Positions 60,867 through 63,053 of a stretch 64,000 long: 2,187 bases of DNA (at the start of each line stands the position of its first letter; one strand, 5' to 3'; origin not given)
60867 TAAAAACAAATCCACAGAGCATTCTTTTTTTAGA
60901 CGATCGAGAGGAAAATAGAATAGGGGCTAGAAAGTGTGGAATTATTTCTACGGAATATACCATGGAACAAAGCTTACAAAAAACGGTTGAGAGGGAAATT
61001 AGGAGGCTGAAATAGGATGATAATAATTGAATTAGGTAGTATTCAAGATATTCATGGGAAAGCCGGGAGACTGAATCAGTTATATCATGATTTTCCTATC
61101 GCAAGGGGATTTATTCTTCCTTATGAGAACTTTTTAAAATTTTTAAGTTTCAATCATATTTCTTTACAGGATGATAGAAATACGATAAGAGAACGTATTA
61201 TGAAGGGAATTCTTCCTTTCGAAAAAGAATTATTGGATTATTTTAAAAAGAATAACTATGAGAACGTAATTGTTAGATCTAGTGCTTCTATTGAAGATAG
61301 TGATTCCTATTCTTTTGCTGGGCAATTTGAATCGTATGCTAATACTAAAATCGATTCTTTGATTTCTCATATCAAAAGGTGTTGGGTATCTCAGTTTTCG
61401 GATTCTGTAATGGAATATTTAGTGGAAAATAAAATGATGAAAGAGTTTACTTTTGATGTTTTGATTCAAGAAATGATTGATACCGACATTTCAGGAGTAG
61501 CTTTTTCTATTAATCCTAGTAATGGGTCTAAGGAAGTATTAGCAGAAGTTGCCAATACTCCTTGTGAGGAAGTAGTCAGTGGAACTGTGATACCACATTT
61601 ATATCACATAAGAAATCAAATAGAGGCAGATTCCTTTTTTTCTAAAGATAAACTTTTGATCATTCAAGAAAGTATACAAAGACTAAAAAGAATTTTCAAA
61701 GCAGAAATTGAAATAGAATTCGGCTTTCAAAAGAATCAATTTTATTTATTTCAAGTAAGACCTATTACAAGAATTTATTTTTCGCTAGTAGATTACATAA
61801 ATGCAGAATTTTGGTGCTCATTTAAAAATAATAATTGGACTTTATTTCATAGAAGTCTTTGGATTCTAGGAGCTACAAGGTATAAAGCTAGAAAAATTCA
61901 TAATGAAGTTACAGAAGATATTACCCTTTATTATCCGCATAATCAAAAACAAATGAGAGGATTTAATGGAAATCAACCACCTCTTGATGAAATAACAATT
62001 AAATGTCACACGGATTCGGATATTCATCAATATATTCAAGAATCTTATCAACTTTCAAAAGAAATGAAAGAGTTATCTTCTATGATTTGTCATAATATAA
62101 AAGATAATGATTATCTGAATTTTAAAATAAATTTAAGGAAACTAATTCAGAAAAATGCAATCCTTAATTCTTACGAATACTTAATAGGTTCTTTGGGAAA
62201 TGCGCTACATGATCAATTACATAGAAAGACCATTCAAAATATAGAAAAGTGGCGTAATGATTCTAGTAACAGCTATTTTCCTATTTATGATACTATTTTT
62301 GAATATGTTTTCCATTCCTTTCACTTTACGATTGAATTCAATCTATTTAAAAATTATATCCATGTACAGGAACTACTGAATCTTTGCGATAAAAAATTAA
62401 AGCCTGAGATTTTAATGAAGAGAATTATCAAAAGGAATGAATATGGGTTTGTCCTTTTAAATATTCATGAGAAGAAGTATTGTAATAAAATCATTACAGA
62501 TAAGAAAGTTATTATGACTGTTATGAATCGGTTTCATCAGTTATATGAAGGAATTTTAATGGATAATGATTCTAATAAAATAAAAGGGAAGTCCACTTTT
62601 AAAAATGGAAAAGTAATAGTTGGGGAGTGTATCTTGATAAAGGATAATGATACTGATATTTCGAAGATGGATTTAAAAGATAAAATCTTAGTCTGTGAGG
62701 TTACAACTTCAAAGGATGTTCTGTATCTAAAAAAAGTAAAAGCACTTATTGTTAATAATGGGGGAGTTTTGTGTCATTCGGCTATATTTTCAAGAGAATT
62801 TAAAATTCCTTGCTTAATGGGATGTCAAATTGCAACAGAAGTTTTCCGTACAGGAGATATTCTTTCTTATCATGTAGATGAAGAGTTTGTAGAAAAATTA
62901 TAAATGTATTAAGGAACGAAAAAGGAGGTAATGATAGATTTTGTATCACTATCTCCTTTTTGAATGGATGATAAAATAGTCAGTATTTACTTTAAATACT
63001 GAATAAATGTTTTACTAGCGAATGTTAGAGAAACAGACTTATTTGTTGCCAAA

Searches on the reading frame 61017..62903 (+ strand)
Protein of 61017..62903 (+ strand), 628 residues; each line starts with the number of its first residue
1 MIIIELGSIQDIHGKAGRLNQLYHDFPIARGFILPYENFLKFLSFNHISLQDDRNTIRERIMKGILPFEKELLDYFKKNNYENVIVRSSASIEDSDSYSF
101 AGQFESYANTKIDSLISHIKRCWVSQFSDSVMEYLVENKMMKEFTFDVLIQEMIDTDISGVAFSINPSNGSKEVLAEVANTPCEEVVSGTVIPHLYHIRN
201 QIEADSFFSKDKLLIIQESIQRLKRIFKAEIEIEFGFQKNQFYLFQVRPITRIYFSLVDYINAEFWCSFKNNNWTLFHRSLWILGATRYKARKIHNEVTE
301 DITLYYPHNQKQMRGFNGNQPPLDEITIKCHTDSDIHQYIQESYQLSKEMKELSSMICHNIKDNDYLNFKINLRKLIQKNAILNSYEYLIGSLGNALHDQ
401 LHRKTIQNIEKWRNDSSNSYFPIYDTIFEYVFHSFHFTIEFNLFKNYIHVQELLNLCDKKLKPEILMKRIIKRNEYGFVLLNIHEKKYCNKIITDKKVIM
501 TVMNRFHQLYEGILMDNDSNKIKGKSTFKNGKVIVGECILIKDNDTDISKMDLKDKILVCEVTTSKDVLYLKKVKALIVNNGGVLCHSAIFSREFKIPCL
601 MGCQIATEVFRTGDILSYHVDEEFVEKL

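Call 53: search_protein_families(library=pfam, proteins=[window:61017-62903:+], max_evalue=0.00001)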
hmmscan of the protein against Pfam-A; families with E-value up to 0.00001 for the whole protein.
window:61017-62903:+ (628 aa): 2 families
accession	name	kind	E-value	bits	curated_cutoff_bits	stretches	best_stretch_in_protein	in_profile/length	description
PF01326.24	PPDK_N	-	1.7e-34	120.1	27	1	54-200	65-224/328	Pyruvate phosphate dikinase, AMP/ATP-binding domain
PF00391.29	PEP-utilizers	-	2.4e-16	59.6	23.1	1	554-616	3-65/72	PEP-utilising enzyme, mobile domain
